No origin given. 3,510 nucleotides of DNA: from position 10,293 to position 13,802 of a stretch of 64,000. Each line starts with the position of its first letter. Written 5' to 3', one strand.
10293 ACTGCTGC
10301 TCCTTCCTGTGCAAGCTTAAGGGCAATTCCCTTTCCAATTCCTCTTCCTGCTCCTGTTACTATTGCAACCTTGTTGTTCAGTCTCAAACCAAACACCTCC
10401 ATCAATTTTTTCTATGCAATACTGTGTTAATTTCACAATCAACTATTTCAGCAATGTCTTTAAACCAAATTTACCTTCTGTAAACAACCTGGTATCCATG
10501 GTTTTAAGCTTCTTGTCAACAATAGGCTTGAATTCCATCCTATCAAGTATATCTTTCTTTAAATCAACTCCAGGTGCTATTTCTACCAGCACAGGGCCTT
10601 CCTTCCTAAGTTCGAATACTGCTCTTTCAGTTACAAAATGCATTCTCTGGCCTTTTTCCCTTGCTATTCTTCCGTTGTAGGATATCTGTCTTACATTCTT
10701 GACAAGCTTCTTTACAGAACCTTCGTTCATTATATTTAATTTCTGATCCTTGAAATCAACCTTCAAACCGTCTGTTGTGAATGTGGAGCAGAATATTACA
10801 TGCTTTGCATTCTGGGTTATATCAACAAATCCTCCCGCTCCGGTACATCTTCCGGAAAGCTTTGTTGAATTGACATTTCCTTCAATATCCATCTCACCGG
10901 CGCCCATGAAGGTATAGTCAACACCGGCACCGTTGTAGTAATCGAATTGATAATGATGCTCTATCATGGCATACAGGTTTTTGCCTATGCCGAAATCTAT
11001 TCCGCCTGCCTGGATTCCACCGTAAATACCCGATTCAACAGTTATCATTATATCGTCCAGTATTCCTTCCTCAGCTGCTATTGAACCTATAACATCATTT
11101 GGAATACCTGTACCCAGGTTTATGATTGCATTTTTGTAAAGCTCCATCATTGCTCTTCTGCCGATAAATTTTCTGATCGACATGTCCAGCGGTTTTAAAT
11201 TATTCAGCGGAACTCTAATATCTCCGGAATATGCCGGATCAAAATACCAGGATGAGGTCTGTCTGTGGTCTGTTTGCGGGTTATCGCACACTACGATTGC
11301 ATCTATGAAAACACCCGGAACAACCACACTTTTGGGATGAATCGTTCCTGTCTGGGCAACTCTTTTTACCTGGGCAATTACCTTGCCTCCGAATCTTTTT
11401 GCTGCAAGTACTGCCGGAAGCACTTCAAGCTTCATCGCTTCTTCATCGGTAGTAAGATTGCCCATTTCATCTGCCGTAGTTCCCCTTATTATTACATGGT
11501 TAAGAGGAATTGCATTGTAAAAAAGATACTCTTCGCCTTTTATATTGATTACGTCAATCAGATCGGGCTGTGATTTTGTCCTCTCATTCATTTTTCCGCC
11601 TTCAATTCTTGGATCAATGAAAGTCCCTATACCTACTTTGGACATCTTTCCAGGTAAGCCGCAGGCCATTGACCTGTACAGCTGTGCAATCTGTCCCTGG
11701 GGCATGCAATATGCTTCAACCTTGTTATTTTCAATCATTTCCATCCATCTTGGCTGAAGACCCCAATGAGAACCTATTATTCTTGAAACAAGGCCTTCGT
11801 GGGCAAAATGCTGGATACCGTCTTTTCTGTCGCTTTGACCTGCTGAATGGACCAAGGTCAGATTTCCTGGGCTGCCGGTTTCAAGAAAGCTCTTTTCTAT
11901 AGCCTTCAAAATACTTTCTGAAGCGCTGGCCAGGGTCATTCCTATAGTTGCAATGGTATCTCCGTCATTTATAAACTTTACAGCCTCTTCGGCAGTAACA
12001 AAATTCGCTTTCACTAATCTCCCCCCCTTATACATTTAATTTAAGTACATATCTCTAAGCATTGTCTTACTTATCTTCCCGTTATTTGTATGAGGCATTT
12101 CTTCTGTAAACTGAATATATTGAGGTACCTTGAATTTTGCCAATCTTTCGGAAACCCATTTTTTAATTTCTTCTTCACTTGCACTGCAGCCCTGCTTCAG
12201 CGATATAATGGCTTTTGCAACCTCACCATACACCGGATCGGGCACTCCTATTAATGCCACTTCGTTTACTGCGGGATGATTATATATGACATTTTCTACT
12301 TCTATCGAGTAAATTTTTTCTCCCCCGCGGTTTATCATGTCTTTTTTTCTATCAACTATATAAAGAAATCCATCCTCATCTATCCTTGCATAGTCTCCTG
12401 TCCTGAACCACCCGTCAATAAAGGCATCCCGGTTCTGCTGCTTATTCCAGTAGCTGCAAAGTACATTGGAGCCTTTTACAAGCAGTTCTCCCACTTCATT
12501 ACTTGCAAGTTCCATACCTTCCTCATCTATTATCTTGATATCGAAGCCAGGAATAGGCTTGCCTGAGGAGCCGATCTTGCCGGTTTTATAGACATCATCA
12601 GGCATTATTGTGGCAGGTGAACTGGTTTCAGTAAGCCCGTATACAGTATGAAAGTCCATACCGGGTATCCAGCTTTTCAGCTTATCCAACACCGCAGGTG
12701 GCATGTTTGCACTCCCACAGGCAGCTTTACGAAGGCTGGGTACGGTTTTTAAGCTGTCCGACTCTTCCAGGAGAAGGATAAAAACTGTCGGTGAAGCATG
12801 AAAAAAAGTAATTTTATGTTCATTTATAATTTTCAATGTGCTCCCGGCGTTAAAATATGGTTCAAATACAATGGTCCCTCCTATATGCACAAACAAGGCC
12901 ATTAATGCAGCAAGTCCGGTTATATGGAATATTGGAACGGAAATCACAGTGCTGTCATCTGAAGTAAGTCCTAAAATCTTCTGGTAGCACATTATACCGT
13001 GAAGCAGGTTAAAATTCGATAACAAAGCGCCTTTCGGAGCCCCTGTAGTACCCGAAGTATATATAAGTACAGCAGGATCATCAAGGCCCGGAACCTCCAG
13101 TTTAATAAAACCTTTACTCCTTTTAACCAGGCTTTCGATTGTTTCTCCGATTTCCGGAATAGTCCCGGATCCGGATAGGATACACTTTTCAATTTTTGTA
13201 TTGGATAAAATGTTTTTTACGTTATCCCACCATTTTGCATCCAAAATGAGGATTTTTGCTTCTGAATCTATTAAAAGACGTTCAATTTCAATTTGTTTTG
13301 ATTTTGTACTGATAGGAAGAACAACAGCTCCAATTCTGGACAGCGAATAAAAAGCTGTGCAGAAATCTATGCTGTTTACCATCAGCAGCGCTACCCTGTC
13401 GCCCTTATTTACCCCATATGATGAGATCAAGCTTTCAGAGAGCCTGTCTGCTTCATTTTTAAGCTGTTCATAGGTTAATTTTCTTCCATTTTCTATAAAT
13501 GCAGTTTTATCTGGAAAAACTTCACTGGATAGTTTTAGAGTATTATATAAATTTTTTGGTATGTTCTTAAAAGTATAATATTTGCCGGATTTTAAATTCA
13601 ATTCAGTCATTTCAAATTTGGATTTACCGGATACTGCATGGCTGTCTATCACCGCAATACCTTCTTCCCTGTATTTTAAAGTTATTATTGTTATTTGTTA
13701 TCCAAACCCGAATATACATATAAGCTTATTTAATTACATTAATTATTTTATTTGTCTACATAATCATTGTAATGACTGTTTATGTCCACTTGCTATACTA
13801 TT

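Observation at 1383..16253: CdaR-linked 15-kb cluster mixes sugar uptake, a lactonase and CoA-thioester beta-oxidation-type enzymes, and ends in glycerate kinase: candidate CoA-dependent 2-deoxy-sugar/sugar-acid pathway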

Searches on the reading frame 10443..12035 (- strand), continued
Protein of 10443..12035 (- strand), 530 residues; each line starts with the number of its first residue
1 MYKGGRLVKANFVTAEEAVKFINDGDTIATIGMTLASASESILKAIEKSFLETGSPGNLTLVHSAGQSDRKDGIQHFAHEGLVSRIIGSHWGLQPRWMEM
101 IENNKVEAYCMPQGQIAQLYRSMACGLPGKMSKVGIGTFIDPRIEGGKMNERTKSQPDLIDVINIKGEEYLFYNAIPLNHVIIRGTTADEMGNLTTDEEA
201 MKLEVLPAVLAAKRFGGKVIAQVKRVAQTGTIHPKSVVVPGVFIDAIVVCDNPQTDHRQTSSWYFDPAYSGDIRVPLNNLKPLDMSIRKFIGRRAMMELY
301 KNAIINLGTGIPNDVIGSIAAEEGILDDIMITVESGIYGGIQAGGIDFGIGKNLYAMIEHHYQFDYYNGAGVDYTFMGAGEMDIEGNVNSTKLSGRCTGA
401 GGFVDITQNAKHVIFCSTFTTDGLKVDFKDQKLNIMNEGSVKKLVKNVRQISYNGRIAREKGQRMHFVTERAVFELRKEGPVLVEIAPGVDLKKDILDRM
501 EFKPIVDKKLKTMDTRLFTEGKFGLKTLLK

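Call 55: list_cluster_members(proteins=[L004:12016-13605:+, L004:13620-14351:+, window:10446-12035:-])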
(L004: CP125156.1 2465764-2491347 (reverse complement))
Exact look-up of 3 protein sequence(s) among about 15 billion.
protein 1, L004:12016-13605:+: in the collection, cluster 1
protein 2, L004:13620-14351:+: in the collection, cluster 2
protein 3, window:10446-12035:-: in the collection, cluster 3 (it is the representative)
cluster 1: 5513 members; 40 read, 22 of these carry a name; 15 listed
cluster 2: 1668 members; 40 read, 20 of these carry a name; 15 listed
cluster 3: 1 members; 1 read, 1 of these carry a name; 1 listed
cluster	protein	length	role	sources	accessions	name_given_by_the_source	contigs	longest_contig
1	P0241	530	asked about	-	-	TPA: acyl CoA:acetate/3-ketoacid CoA transferase [Klebsiella pneumoniae] | Acetate CoA-transferase YdiF n=9 Tax=Klebsiella pneumoniae TaxID=573 ... | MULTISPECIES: acyl CoA:acetate/3-ketoacid CoA transferase [Klebsiella]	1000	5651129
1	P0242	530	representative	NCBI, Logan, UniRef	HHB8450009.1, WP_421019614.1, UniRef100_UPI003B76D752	acyl CoA:acetate/3-ketoacid CoA transferase [Klebsiella pneumoniae] | acyl CoA:acetate/3-ketoacid CoA transferase n=1 Tax=Klebsiella pneumoniae TaxID=573 ...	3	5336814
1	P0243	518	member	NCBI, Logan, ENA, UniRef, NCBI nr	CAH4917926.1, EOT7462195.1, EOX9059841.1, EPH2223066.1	TPA: acyl--CoA ligase [Klebsiella pneumoniae] | class I adenylate-forming enzyme family protein n=1 Tax=Klebsiella TaxID=570 ... | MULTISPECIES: class I adenylate-forming enzyme family protein [Klebsiella]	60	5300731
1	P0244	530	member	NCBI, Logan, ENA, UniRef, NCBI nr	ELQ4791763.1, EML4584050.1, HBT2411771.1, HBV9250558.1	TPA: acyl CoA:acetate/3-ketoacid CoA transferase [Klebsiella pneumoniae] | acyl CoA:acetate/3-ketoacid CoA transferase n=1 Tax=Klebsiella pneumoniae TaxID=573 ... | acyl CoA:acetate/3-ketoacid CoA transferase [Klebsiella pneumoniae]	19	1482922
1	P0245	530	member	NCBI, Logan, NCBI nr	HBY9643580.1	TPA: acyl CoA:acetate/3-ketoacid CoA transferase [Klebsiella pneumoniae] | acyl CoA:acetate/3-ketoacid CoA transferase [Klebsiella pneumoniae]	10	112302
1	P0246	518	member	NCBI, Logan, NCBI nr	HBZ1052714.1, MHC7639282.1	TPA: acyl--CoA ligase [Klebsiella pneumoniae] | acyl--CoA ligase [Klebsiella pneumoniae]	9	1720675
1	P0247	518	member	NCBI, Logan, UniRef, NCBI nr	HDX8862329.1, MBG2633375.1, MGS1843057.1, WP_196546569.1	acyl--CoA ligase [Klebsiella michiganensis] | class I adenylate-forming enzyme family protein n=1 Tax=Klebsiella michiganensis ... | class I adenylate-forming enzyme family protein [Klebsiella michiganensis]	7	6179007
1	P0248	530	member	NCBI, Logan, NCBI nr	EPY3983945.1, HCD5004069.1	acyl CoA:acetate/3-ketoacid CoA transferase [Klebsiella pneumoniae]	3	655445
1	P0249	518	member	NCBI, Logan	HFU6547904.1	TPA: class I adenylate-forming enzyme family protein [Klebsiella pneumoniae]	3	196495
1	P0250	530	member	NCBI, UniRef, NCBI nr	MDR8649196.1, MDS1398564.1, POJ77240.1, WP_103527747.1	CoA-transferase [Klebsiella pneumoniae] | acyl CoA:acetate/3-ketoacid CoA transferase n=1 Tax=Klebsiella pneumoniae TaxID=573 ...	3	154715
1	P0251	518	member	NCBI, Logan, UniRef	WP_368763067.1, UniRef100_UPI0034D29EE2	class I adenylate-forming enzyme family protein [Klebsiella michiganensis] | class I adenylate-forming enzyme family protein n=1 Tax=Klebsiella michiganensis ...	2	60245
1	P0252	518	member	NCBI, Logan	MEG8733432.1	class I adenylate-forming enzyme family protein [Klebsiella pneumoniae]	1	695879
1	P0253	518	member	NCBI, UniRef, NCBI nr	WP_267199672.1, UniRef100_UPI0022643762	class I adenylate-forming enzyme family protein [Klebsiella pneumoniae] | class I adenylate-forming enzyme family protein n=1 Tax=Klebsiella pneumoniae TaxID=573 ...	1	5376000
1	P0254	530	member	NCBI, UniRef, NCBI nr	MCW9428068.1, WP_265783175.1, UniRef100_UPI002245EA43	acyl CoA:acetate/3-ketoacid CoA transferase [Klebsiella pneumoniae] | acyl CoA:acetate/3-ketoacid CoA transferase n=1 Tax=Klebsiella pneumoniae TaxID=573 ... | CoA-transferase [Klebsiella pneumoniae]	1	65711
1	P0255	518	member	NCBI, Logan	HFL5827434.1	TPA: class I adenylate-forming enzyme family protein [Klebsiella pneumoniae]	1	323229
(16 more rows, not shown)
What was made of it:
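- K. michiganensis proteins share the 90% clusters of the K. pneumoniae FabG2 and synthetase (call 55).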

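Call 58: search_protein_families(library=ncbifam, proteins=[L003:6203-7771:+, L003:5961-6206:+, L002:12547-13935:+, L006:14478-15539:+, L004:15692-17029:+, L004:17998-19368:+, L004:17043-17921:+], max_evalue=1e-10)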
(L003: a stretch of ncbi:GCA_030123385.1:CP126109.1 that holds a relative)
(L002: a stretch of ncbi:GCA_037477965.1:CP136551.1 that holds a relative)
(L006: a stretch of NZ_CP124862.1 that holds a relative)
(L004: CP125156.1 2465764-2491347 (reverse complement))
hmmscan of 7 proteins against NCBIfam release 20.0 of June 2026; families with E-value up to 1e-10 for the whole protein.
L003:6203-7771:+ (522 aa): 6 families
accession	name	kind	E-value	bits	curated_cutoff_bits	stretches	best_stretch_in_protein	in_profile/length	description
TIGR02119.1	panF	equivalog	2e-37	129.3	328.05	1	7-478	3-466/471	sodium/pantothenate symporter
TIGR00813.1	sss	superfamily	4.3e-35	121.6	184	1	36-442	1-411/411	sodium/solute symporter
TIGR03648.1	Na_symport_lg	subfamily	1.2e-24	86.6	320.75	2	337-454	372-485/547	VC_2705 family sodium/solute symporter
TIGR02121.1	Na_Pro_sym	equivalog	8.4e-22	77.5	515.5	1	6-493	2-482/488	sodium/proline symporter PutP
NF046076.1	monocarbox_MctP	equivalog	8.7e-20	70.8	625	1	56-476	54-463/481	monocarboxylate uptake permease MctP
NF011948.0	PRK15419.1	equivalog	3.9e-12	45.8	955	1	1-497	1-490/502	sodium/proline symporter PutP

L003:5961-6206:+ (81 aa): 0 families

L002:12547-13935:+ (462 aa): 7 families
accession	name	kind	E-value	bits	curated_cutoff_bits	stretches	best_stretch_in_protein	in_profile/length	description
TIGR00893.1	2A0114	subfamily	1.2e-28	100.2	395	1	44-440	3-393/399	D-galactonate transporter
TIGR00895.1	2A0115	subfamily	3.2e-28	98.8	418.55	1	26-412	8-398/398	aromatic acid/H+ symport family MFS transporter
TIGR00881.1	2A0104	subfamily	1.1e-18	67.5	407.75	1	43-413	3-371/379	phosphoglycerate transporter protein PgtP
TIGR00891.1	2A0112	subfamily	9.2e-17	61.2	552.9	1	33-254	10-220/405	sialate:H+ symport family MFS transporter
NF008586.0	PRK11551.1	equivalog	1.2e-15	57.5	410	1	33-437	13-393/406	3-(3-hydroxy-phenyl)propionate transporter MhpT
TIGR00880.1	2_A_01_02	superfamily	1.6e-13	50.9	131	0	310-447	5-139/141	multidrug resistance protein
NF049980.1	SfMCT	equivalog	2.3e-12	46.3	320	1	61-419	28-369/378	L-lactate MFS transporter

L006:14478-15539:+ (353 aa): 2 families
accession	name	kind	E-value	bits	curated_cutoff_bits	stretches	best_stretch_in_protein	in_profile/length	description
TIGR00787.1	dctP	subfamily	5.3e-68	229.2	175.05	1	63-312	8-256/257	DctP family TRAP transporter solute-binding subunit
NF037995.1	TRAP_S1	subfamily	8e-68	228.7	50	1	62-320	8-264/271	TRAP transporter substrate-binding protein DctP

L004:15692-17029:+ (445 aa): 7 families
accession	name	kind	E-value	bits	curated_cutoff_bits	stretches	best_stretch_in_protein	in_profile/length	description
TIGR02332.1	HpaX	equivalog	1.3e-84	284.8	615.4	1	19-418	3-412/412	4-hydroxyphenylacetate permease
TIGR00893.1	2A0114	subfamily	2.8e-80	270.2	395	1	31-426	1-398/399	D-galactonate transporter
TIGR00881.1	2A0104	subfamily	6.7e-21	74.7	407.75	1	31-403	2-374/379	phosphoglycerate transporter protein PgtP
TIGR00894.1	2A0114euk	subfamily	8.3e-16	57.6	626.45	1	66-394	83-397/465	Na(+)-dependent inorganic phosphate cotransporter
TIGR00895.1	2A0115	subfamily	4.6e-13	48.9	418.55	0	17-227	7-211/398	aromatic acid/H+ symport family MFS transporter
TIGR00880.1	2_A_01_02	superfamily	3.4e-11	43.4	131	1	66-207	1-140/141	multidrug resistance protein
NF008586.0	PRK11551.1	equivalog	7.8e-11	41.6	410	0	29-429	21-398/406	3-(3-hydroxy-phenyl)propionate transporter MhpT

L004:17998-19368:+ (456 aa): 11 families
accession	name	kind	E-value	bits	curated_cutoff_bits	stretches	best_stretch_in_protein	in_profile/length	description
TIGR00895.1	2A0115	subfamily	9.3e-39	133.5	418.55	1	27-414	8-398/398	aromatic acid/H+ symport family MFS transporter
TIGR00893.1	2A0114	subfamily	9.8e-31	107.1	395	1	43-437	1-394/399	D-galactonate transporter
TIGR00881.1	2A0104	subfamily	1.6e-27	96.5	407.75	1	42-416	1-372/379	phosphoglycerate transporter protein PgtP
NF008586.0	PRK11551.1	equivalog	3.2e-18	65.9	410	1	34-421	13-375/406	3-(3-hydroxy-phenyl)propionate transporter MhpT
TIGR00891.1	2A0112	subfamily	2e-16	60.1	552.9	1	30-386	6-360/405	sialate:H+ symport family MFS transporter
TIGR00886.1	2A0108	subfamily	2.2e-15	56.6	311.7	0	33-315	5-275/368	NarK family nitrate/nitrite MFS transporter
TIGR00880.1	2_A_01_02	superfamily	2.9e-15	56.6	131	0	315-443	8-133/141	multidrug resistance protein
NF049980.1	SfMCT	equivalog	5.5e-14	51.6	320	1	62-422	28-370/378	L-lactate MFS transporter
NF038246.1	bile_salt_MFS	equivalog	5e-13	48.7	400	1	89-440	52-396/408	conjugated bile salt MFS transporter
TIGR00883.1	2A0106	subfamily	4.5e-12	45.7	443.45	1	137-430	102-395/400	metabolite/H+ symporter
NF007107.1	PRK09556.1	equivalog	2.7e-11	43.1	497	1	141-413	133-410/469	hexose-6-phosphate:phosphate antiporter UhpT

L004:17043-17921:+ (292 aa): 0 families
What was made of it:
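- Tried and rejected: However, the MFS next to the Moorella MBL is itself an anion-type (galactonate/aromatic-acid family) permease (call 58).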

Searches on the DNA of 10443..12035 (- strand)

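Call 57: search_dna_similar(query=L004:10463-15556:+, collection=ecoli_genomes, mode=near, max_rows=5)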
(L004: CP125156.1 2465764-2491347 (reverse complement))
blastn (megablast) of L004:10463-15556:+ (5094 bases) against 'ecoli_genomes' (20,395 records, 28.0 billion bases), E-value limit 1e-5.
Records with a match: 1; places in all: 1; records where one place covers at least 80% of the query: 1.
Genomes with a match: 1 of 5426; with a place that covers at least 80% of the query: 1. Places per genome that has any: lowest 1, median 1, highest 1. On chromosomes: 1 places; on plasmids: 0.
Best place of each record, by identity: 80-90% 1.
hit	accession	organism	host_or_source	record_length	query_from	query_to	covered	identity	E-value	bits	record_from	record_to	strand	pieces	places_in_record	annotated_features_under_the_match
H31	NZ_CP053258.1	Escherichia coli strain GF4-3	Guinea fowl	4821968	1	5094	100%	89.2%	0e+0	6364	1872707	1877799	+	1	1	acyl CoA:acetate/3-ketoacid CoA transferase | class I adenylate-forming enzyme family protein | thiolase family protein | fabG: 3-oxoacyl-ACP reductase FabG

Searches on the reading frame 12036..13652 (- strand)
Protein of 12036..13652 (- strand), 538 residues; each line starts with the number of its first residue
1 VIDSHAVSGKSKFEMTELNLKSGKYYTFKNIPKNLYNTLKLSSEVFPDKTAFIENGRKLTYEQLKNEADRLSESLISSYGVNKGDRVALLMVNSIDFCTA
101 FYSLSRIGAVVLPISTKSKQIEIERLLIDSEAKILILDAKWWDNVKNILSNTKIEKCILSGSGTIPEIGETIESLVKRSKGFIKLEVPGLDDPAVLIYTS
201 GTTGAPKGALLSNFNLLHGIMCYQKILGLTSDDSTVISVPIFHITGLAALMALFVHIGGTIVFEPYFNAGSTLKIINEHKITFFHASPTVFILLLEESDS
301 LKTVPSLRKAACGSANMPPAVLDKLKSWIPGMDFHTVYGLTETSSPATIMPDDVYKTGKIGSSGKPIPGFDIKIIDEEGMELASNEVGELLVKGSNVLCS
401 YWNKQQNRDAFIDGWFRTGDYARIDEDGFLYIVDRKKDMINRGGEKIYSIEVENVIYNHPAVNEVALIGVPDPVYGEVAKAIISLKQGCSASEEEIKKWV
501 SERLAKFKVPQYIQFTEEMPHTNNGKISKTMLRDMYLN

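Call 3: search_protein_families(library=pfam, proteins=[window:12036-13652:-])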
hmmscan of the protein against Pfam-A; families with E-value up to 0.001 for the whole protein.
window:12036-13652:- (538 aa): 2 families
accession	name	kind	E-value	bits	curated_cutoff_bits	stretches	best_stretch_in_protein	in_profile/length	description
PF00501.34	AMP-binding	-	1.2e-81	275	29.9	1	43-402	5-384/384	AMP-binding enzyme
PF13193.12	AMP-binding_C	-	5.8e-22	78.8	24.5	1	451-526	1-76/76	AMP-binding enzyme C-terminal domain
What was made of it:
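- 12036..13652 (-): AMP-forming acyl-CoA synthetase, predicted to be a deoxyribonate-CoA ligase. Its stop codon abuts the CoA-transferase start codon. Pfam AMP-binding + AMP-binding_C (call 3).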

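Call 5: search_protein_families(library=ncbifam, proteins=[window:12036-13652:-], max_evalue=0.00001)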
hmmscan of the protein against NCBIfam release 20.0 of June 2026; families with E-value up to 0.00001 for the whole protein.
window:12036-13652:- (538 aa): 106 families (the best 25 are shown)
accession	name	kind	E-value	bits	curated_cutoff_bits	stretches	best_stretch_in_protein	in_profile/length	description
NF004837.0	PRK06187.1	subfamily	4.9e-132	440.9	476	1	30-536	5-522/531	long-chain-fatty-acid--CoA ligase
NF006182.0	PRK08316.1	subfamily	2.4e-118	395.9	663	1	35-536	13-517/523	fatty acyl-CoA synthetase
NF006181.0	PRK08314.1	subfamily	1.4e-108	363.6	705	2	189-533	202-551/563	long-chain-fatty-acid--CoA ligase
NF005307.0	PRK06839.1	equivalog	2.9e-106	356.1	748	1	45-534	14-491/496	o-succinylbenzoate--CoA ligase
NF052269.1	Staph_lig_FadD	equivalog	3.5e-98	329.1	650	1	39-535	6-492/499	long-chain-fatty-acid--CoA ligase FadD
NF009233.0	PRK12583.1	subfamily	1.3e-96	324.2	832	2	191-536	201-550/558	fatty acid CoA ligase family protein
NF002966.0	PRK03640.1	equivalog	4.1e-96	322.5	556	1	37-534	6-478/483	o-succinylbenzoate--CoA ligase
NF005801.1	PRK07656.1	equivalog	4.2e-92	309.4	657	1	40-533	8-500/500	FadD3 family acyl-CoA ligase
NF005676.0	PRK07470.1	equivalog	6e-90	302.4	774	1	33-535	20-528/544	acyl-CoA synthetase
NF005857.1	PRK07786.1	exception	7.6e-90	301.8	733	1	33-536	9-512/513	fatty-acid--CoA ligase FadD5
NF005702.0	PRK07514.1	subfamily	1.8e-88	297.1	558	1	33-536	3-500/506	malonyl-CoA synthase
NF004114.0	PRK05605.1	equivalog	1.9e-88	297.2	766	2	183-535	213-568/575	long-chain-fatty-acid--CoA ligase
NF052580.1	Str24CoAsynCasG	equivalog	1.1e-87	294.6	750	1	10-530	18-544/548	steroid-24-oyl-CoA synthetase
NF004808.0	PRK06155.1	equivalog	9.3e-87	291.5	722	1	34-534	22-520/542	ATP-dependent acyl-CoA ligase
TIGR01923.1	menE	equivalog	2.6e-86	290.2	330.15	1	60-530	1-440/442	o-succinylbenzoate--CoA ligase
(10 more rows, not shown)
